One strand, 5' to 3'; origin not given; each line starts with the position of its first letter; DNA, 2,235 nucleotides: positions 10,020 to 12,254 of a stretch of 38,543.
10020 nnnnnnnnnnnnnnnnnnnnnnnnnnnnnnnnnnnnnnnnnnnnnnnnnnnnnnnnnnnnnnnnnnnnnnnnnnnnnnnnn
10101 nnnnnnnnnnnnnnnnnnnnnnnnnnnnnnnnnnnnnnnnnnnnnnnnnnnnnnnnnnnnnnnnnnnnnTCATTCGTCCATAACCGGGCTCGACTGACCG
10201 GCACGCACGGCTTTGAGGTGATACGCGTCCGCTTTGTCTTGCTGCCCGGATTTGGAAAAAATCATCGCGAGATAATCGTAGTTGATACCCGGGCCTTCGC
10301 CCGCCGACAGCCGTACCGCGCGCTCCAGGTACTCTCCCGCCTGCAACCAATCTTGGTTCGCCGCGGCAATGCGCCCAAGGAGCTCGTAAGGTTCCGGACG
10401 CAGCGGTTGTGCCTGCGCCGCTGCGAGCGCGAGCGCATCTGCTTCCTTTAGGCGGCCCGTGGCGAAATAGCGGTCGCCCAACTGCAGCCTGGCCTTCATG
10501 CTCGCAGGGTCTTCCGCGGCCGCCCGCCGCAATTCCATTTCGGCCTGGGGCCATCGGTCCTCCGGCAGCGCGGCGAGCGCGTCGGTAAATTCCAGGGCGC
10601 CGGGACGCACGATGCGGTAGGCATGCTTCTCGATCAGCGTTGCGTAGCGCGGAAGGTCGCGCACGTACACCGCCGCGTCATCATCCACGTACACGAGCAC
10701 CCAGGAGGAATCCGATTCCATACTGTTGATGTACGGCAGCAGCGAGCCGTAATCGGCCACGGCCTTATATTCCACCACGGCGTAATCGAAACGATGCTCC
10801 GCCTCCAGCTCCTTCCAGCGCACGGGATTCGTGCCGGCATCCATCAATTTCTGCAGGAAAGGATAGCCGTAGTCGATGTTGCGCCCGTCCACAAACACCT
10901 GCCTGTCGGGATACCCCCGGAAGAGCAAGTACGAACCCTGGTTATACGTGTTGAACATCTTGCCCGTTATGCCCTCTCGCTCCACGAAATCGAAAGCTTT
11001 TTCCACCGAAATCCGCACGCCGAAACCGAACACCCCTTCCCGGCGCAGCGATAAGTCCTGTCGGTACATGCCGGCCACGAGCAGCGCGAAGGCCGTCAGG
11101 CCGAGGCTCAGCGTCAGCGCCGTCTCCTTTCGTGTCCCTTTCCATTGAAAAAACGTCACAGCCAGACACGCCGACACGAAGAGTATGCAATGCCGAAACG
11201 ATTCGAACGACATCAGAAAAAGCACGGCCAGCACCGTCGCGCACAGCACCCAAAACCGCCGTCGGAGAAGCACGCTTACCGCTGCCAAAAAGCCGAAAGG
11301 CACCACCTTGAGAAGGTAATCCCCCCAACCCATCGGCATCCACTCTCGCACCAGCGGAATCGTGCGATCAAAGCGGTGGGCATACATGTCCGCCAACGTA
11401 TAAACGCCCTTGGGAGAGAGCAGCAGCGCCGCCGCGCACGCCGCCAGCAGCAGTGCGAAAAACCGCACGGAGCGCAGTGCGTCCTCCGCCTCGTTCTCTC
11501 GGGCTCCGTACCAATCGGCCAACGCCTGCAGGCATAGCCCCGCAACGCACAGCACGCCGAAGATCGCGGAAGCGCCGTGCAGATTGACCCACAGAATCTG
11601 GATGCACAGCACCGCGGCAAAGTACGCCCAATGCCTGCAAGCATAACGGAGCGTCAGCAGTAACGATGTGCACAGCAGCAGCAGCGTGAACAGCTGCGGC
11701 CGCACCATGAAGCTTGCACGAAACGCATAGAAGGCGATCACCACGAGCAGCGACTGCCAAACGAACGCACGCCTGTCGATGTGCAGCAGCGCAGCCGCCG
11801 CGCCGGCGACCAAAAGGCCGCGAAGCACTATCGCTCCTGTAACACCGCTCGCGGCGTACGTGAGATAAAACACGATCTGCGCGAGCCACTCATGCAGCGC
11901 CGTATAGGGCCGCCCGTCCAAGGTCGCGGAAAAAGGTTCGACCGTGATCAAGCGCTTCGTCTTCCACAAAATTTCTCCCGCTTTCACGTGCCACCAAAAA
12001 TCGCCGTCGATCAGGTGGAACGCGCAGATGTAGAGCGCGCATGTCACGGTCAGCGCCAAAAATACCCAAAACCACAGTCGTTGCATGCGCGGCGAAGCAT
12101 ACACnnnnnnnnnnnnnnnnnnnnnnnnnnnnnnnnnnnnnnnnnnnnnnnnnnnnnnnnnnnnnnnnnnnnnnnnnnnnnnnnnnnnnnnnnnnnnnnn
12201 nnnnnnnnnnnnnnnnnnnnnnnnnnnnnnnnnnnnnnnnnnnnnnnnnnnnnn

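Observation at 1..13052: Envelope-glycosylation supercluster built around TPR-tailed GT-C-like membrane proteins, flanked by candidate secreted substrates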

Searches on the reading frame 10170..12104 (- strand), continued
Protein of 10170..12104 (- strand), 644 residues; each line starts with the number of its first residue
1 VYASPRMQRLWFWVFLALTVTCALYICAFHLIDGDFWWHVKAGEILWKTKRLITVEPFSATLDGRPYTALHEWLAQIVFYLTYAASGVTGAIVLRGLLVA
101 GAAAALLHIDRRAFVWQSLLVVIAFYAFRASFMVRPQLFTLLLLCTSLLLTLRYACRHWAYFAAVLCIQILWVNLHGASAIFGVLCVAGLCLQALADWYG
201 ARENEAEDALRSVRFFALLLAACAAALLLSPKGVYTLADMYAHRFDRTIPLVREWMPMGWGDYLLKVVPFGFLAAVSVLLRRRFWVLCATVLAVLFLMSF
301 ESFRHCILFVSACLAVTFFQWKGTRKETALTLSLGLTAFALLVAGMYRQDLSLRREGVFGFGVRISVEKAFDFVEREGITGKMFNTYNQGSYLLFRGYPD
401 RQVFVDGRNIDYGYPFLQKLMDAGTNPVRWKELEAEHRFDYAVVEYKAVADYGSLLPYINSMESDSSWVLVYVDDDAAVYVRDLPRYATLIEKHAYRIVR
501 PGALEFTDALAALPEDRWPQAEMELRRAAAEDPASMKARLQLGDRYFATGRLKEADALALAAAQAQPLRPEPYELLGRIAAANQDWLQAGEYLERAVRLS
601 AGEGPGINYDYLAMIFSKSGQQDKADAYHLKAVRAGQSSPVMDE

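Call 36: find_related_loci(query=A3, collection=genome_contigs, flank=10000)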
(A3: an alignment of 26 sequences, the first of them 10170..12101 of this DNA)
Query A3 (643 aa) in genome_contigs; peptide patterns used: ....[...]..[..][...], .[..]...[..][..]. (x = any residue, [..] = any of these).
133 stretches matched a pattern; 119 encode a relative of the query (tblastn E <= 1e-3); the best 80 are kept; 78 distinct loci.
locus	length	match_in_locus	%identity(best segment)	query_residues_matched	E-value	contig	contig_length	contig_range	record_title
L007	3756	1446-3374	41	3-631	2e-156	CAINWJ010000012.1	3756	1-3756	Candidatus Peribacteria bacterium isolate LaPlata_bin-3506 genome assembly, contig: bin-3506:012/161, whole genome shotg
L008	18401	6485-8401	36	5-633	1e-122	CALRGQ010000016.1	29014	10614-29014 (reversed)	MAG: Candidatus Peribacteria bacterium isolate AH-03may19-31 genome assembly, contig: AH-03may19-C2604, whole genome sho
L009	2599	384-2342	36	4-633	1e-124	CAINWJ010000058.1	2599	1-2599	Candidatus Peribacteria bacterium isolate LaPlata_bin-3506 genome assembly, contig: bin-3506:058/161, whole genome shotg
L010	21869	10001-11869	36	12-619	4e-117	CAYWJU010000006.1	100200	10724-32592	MAG TPA_asm: uncultured Candidatus Peribacteria bacterium isolate SRP298887_co1_211 genome assembly, contig: NODE_83_len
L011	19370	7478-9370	35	4-619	3e-117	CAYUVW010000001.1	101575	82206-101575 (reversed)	MAG TPA_asm: uncultured Candidatus Peribacteria bacterium isolate SRP278252_co1_785 genome assembly, contig: NODE_203_le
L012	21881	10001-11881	36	15-629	2e-116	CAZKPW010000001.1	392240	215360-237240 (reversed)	MAG TPA_asm: uncultured Candidatus Peribacteria bacterium isolate SRP342105_co1_487 genome assembly, contig: NODE_11_len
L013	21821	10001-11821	36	23-619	2e-115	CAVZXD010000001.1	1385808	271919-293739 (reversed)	MAG: Candidatus Peribacteria bacterium isolate MFD01916.bin.1.18 genome assembly, contig: contig_1035, whole genome shot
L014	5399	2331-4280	34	4-639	2e-113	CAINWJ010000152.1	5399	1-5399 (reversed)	Candidatus Peribacteria bacterium isolate LaPlata_bin-3506 genome assembly, contig: bin-3506:152/161, whole genome shotg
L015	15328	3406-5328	35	2-627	2e-112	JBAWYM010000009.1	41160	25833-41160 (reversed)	MAG: Candidatus Peregrinibacteria bacterium isolate ELA089 MAG089_9, whole genome shotgun sequence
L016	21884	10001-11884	34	11-624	1e-109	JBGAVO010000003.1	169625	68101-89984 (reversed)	MAG: Candidatus Peribacteraceae bacterium isolate MAG_MBR_AS.70 MBRAS-70_NODE_3_length_169625_cov_6.443243, whole genome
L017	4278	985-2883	34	3-624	4e-110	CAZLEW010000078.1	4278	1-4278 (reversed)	MAG TPA_asm: uncultured Candidatus Peribacteria bacterium isolate SRP286056_co1_18 genome assembly, contig: NODE_31623_l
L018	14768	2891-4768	33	12-620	4e-106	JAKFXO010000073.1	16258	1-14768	MAG: Candidatus Peribacterales bacterium isolate ND3_Bin_28 ND3_0000732, whole genome shotgun sequence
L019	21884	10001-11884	36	13-627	8e-106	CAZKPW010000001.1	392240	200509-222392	MAG TPA_asm: uncultured Candidatus Peribacteria bacterium isolate SRP342105_co1_487 genome assembly, contig: NODE_11_len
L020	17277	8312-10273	39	3-631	3e-144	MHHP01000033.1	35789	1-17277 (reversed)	MAG: Candidatus Andersenbacteria bacterium RIFCSPHIGHO2_02_FULL_45_11 rifcsphigho2_02_scaffold_5352, whole genome shotgu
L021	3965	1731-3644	34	24-631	8e-107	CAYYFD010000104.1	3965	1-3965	MAG TPA_asm: uncultured Candidatus Peribacteria bacterium isolate binchicken_co186_64 genome assembly, contig: NODE_3700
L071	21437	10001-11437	26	20-502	1e-20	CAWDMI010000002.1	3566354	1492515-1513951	MAG: uncultured delta proteobacterium isolate MFD04944.bin.2.54 genome assembly, contig: contig_25315, whole genome shot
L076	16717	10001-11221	25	11-407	1e-18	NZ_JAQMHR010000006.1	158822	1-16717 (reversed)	Trichococcus sp. K1Tr NODE_6_length_158822_cov_236.311951, whole genome shotgun sequence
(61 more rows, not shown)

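Call 38: search_protein_families(library=pfam, alignment_id=A1, max_evalue=0.1)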
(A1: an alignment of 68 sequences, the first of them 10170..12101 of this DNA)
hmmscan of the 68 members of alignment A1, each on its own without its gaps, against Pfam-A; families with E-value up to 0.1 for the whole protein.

A. member 1, window:10170-12101:- (643 aa): 10 families
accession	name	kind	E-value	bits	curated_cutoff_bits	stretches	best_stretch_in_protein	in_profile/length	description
PF13424.12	TPR_12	-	0.00033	21.2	30.1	1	572-634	6-74/77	Tetratricopeptide repeat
PF14559.12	TPR_19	-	0.00042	21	25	1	514-578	4-68/68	Tetratricopeptide repeat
PF25063.1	ARM_TT21_C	-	0.0086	16.4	35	1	534-616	94-175/209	Tetratricopeptide repeat protein 21 C-terminal ARM domain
PF13181.12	TPR_8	-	0.014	16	25.7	0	611-633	7-29/34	Tetratricopeptide repeat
PF13428.12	TPR_14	-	0.015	16.4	23.5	1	537-578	3-44/44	Tetratricopeptide repeat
PF13176.12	TPR_7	-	0.028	14.9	27.9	0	611-633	5-29/36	Tetratricopeptide repeat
PF13432.12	TPR_16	-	0.03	15.2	32.7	1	539-601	1-63/65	Tetratricopeptide repeat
PF23914.1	TPR_CcmH_CycH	-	0.062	13.6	42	0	570-627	51-107/158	Cytochrome c-type biogenesis protein H TPR domain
PF07719.23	TPR_2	-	0.067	13.8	27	0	570-598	2-30/34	Tetratricopeptide repeat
PF24575.1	TPR_Slam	-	0.074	13.9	35.2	0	502-555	48-101/104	Surface lipoprotein assembly modifier, N-terminal TPR repeats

B. families by the number of members that match (of 68 scanned): 56 families (the first 25 are shown)
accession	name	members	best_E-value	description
PF14559.12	TPR_19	44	1.1e-20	Tetratricopeptide repeat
PF13428.12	TPR_14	41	4.1e-13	Tetratricopeptide repeat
PF07719.23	TPR_2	40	1.3e-17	Tetratricopeptide repeat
PF13432.12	TPR_16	38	3.9e-18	Tetratricopeptide repeat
PF13424.12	TPR_12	38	3.2e-13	Tetratricopeptide repeat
PF25063.1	ARM_TT21_C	29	8.4e-10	Tetratricopeptide repeat protein 21 C-terminal ARM domain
PF13176.12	TPR_7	29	3.6e-07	Tetratricopeptide repeat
PF13181.12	TPR_8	26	1.9e-11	Tetratricopeptide repeat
PF00515.34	TPR_1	22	9.1e-18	Tetratricopeptide repeat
PF13431.12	TPR_17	17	6.3e-16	Tetratricopeptide repeat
PF23914.1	TPR_CcmH_CycH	17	9.2e-12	Cytochrome c-type biogenesis protein H TPR domain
PF12895.13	ANAPC3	17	2.4e-08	Anaphase-promoting complex, cyclosome, subunit 3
PF13371.12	TPR_9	14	8.4e-09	Tetratricopeptide repeat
PF13414.12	TPR_11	13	3.7e-14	TPR repeat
PF13374.12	TPR_10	12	1.6e-08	Tetratricopeptide repeat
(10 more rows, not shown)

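Call 57: search_protein_families(library=pfam, proteins=[L001:12477-18275:+, L001:18284-20086:-, L005:8537-9874:+, L005:6725-8458:+, L004:13577-14446:+, L004:4700-6076:+, L004:2947-4653:+], max_evalue=0.01)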
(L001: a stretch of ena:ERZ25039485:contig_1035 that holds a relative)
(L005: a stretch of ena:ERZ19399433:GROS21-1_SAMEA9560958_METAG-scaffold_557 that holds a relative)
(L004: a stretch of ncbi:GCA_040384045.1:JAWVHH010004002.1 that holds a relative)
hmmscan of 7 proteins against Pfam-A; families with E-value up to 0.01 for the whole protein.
L001:12477-18275:+ (1932 aa): 8 families
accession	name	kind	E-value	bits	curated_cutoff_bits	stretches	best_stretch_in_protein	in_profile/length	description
PF01436.27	NHL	-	8.4e-75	243.7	20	3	119-144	4-28/28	NHL repeat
PF01731.26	Arylesterase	-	6e-60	199.9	21.3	0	483-522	43-82/86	Arylesterase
PF08450.18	SGL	-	1.4e-31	110.5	26.3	1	109-208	126-214/246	SMP-30/Gluconolactonase/LRE-like region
PF10282.15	Lactonase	-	2.7e-22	79.9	21.7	0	1207-1428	149-332/344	Lactonase, 7-bladed beta-propeller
PF17170.10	DUF5128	-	0.00012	21.8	22.9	0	1767-1795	93-121/321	6-bladed beta-propeller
PF15613.11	WSD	-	0.0013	19.3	25.4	0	1012-1033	18-39/69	Williams-Beuren syndrome DDT (WSD), D-TOX E motif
PF14022.11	DUF4238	-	0.0034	17.3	27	0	644-678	16-49/281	Protein of unknown function (DUF4238)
PF02464.23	CinA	-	0.0058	16.7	23.5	0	285-324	87-126/155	Competence-damaged protein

L001:18284-20086:- (600 aa): 4 families
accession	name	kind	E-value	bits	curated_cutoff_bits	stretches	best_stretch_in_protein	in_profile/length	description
PF13565.12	HTH_32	-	1.6e-08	35.4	33.7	1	60-131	4-72/73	Homeodomain-like domain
PF13518.12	HTH_28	-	5.6e-05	23.6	25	1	30-80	2-51/52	Helix-turn-helix domain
PF13384.12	HTH_23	-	0.0014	18.8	24.6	1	26-65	3-41/50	Homeodomain-like domain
PF01710.22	HTH_Tnp_IS630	-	0.0074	16.8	21.3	0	28-95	6-68/119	Transposase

L005:8537-9874:+ (445 aa): 1 family
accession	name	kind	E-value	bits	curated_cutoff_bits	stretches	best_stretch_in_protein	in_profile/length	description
PF04519.19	Bactofilin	-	0.00012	22.7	27.9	0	78-155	9-83/98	Polymer-forming cytoskeletal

L005:6725-8458:+ (577 aa): 0 families

L004:13577-14446:+ (289 aa): 0 families

L004:4700-6076:+ (458 aa): 2 families
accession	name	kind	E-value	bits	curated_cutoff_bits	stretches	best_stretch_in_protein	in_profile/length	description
PF03961.19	FapA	-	0.00083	19.5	31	0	116-172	20-78/272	Flagellar Assembly Protein A beta solenoid domain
PF04519.19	Bactofilin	-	0.001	19.7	27.9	0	139-233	6-97/98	Polymer-forming cytoskeletal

L004:2947-4653:+ (568 aa): 1 family
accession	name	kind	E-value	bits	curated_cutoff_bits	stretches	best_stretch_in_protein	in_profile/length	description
PF03899.21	ATP-synt_I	-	0.0016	19.2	25.1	1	10-70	27-89/99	ATP synthase I chain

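Call 76: search_protein_families(library=pfam, proteins=[L076:1061-2236:+, L076:2275-3672:+, L076:3608-4636:+, L076:4650-5567:+, L076:5593-8094:+, L076:8412-9425:+, L076:12886-13815:+, L071:2711-5137:+, L071:5142-7046:+, L071:7923-9929:+], max_evalue=0.001)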
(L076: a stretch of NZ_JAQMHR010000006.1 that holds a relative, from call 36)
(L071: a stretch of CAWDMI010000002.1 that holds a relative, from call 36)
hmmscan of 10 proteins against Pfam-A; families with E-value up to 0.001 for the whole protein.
L076:1061-2236:+ (391 aa): 7 families
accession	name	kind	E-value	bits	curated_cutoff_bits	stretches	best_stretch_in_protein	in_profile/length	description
PF13614.12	AAA_31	-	6.1e-19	69.1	27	1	148-309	3-167/177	AAA domain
PF10609.15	ParA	-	1.3e-12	48.1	27.1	1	147-311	4-165/246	NUBPL iron-transfer P-loop NTPase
PF01656.29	CbiA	-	4e-12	46.6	25.4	1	150-326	2-86/125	CobQ/CobB/MinD/ParA nucleotide binding domain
PF00072.30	Response_reg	-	1.2e-08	35.5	30.2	1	13-117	6-109/111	Response regulator receiver domain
PF09140.17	MipZ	-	8.6e-06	25.7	20.7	1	153-286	7-126/262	ATPase MipZ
PF06564.18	CBP_BcsQ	-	0.00013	22.1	21.3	0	153-295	8-151/234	Cellulose biosynthesis protein BcsQ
PF02374.21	ArsA_ATPase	-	0.00056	19.7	24.3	0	151-185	5-38/305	Anion-transporting ATPase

L076:2275-3672:+ (465 aa): 3 families
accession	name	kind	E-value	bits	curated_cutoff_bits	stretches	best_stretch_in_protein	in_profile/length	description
PF00437.27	T2SSE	-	3.4e-69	233.7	24.9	1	105-401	6-288/370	Type II/IV secretion system protein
PF00005.33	ABC_tran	-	6.5e-05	24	25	1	232-267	13-48/137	ABC transporter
PF13191.12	AAA_16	-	0.0003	21.8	32.6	1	218-265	11-58/167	AAA ATPase domain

L076:3608-4636:+ (342 aa): 1 family
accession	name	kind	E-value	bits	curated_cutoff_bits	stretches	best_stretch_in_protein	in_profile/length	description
PF00482.28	T2SSF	-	1.7e-20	73.7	25.2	1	177-299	4-123/125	Type II secretion system (T2SS), protein F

L076:4650-5567:+ (305 aa): 1 family
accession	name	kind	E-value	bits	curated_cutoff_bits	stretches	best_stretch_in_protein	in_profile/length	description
PF00482.28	T2SSF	-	8.3e-19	68.2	25.2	1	166-292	1-124/125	Type II secretion system (T2SS), protein F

L076:5593-8094:+ (833 aa): 3 families
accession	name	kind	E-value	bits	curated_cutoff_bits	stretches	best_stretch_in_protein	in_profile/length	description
PF00092.34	VWA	-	7.3e-15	56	23.8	1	39-211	4-163/174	von Willebrand factor type A domain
PF13519.12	VWA_2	-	4.6e-11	43.7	27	1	39-145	3-106/107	von Willebrand factor type A domain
PF13768.12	VWA_3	-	6.2e-08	33.3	27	1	36-207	2-155/155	von Willebrand factor type A domain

L076:8412-9425:+ (337 aa): 3 families
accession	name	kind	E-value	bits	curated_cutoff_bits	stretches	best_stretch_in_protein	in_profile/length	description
PF13400.11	Tad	-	5.1e-14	52.8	22.3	1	45-90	1-45/47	Putative Flp pilus-assembly TadE/G-like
PF09977.15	Tad_C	-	0.00015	23.1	22.1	1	77-161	16-93/93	Putative Tad-like Flp pilus-assembly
PF07811.17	TadE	-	0.00044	20.8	22.9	1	45-86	1-42/43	TadE-like protein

L076:12886-13815:+ (309 aa): 2 families
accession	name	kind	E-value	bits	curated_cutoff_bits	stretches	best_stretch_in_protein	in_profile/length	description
PF02588.21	YitT_membrane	-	1e-54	185.5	24.3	1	31-236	2-204/205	Uncharacterised 5xTM membrane BCR, YitT family COG1284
PF10035.14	DUF2179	-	3.1e-12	46.6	22.8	1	243-296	2-55/55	Uncharacterized protein conserved in bacteria (DUF2179)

L071:2711-5137:+ (808 aa): 1 family
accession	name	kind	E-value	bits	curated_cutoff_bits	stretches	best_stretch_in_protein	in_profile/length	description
PF09586.16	YfhO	-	5.3e-11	42.1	28.5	1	707-786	755-835/835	Bacterial membrane protein YfhO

L071:5142-7046:+ (634 aa): 6 families
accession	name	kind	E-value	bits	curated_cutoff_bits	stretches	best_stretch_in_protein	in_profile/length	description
PF00733.27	Asn_synthase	-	8.2e-99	332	21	1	244-626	1-353/354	Asparagine synthase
PF13537.11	GATase_7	-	1.5e-48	164.3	25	1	50-169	1-122/123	Glutamine amidotransferase domain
PF13522.11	GATase_6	-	5.2e-45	153.1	27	1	32-164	2-130/130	Glutamine amidotransferase domain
PF06508.19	QueC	-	8.3e-06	25.9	22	1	265-327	4-66/210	Queuosine biosynthesis protein QueC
PF12481.13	DUF3700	-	3.6e-05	23.8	27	1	118-166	125-174/228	Aluminium induced protein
PF24167.1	DUF7411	-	7.1e-05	22.9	28.7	1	263-332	3-69/194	Family of unknown function (DUF7411)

L071:7923-9929:+ (668 aa): 9 families
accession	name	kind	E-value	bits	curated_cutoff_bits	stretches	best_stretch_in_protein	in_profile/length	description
PF13231.12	PMT_2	-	6.6e-15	56.1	26.1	1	157-270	25-139/160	Dolichyl-phosphate-mannose-protein mannosyltransferase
PF00515.34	TPR_1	-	1.2e-12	47.5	27.8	1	621-652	3-34/34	Tetratricopeptide repeat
PF07719.23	TPR_2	-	7e-11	41.8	27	1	621-652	3-34/34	Tetratricopeptide repeat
PF13414.12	TPR_11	-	1.9e-07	31.1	26.8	0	602-630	11-39/42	TPR repeat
PF13431.12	TPR_17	-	5.1e-07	29.9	24.4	0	608-639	2-33/34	Tetratricopeptide repeat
PF02366.24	PMT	-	2.3e-06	27.8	22.7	1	151-310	80-235/245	Dolichyl-phosphate-mannose-protein mannosyltransferase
PF13432.12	TPR_16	-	9.9e-06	26.3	32.7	1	601-652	13-64/65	Tetratricopeptide repeat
PF13424.12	TPR_12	-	3.6e-05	24.3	30.1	1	585-650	3-76/77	Tetratricopeptide repeat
PF13181.12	TPR_8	-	3.7e-05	24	25.7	0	621-652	3-34/34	Tetratricopeptide repeat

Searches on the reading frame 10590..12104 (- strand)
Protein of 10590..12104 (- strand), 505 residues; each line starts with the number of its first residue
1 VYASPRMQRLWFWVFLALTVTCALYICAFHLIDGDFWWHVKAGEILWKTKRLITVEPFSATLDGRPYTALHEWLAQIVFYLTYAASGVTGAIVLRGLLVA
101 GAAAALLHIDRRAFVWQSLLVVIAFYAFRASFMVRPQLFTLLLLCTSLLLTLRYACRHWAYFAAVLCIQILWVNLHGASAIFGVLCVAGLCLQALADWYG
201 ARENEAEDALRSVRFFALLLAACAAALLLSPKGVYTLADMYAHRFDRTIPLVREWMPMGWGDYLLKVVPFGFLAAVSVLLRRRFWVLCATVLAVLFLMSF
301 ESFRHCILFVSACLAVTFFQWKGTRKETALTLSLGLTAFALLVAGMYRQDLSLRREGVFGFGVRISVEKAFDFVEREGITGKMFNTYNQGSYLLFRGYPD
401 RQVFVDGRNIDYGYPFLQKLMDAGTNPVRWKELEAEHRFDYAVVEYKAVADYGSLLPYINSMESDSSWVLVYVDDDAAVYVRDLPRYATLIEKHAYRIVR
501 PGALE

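Call 74: search_solved_structures(query=A4, max_evalue=10, show_alignments=3)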
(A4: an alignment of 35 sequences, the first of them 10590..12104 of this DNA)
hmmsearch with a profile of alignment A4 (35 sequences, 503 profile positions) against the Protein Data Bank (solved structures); distinct sequences matched with E-value up to 10: 2.
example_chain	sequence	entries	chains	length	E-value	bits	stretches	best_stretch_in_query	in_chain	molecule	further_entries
6cfw_C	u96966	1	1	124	1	11.2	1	167-229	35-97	Monovalent cation/H+ antiporter subunit G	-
1ujz_A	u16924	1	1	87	1.3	10.9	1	186-249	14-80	Designed Colicin E7 immunity protein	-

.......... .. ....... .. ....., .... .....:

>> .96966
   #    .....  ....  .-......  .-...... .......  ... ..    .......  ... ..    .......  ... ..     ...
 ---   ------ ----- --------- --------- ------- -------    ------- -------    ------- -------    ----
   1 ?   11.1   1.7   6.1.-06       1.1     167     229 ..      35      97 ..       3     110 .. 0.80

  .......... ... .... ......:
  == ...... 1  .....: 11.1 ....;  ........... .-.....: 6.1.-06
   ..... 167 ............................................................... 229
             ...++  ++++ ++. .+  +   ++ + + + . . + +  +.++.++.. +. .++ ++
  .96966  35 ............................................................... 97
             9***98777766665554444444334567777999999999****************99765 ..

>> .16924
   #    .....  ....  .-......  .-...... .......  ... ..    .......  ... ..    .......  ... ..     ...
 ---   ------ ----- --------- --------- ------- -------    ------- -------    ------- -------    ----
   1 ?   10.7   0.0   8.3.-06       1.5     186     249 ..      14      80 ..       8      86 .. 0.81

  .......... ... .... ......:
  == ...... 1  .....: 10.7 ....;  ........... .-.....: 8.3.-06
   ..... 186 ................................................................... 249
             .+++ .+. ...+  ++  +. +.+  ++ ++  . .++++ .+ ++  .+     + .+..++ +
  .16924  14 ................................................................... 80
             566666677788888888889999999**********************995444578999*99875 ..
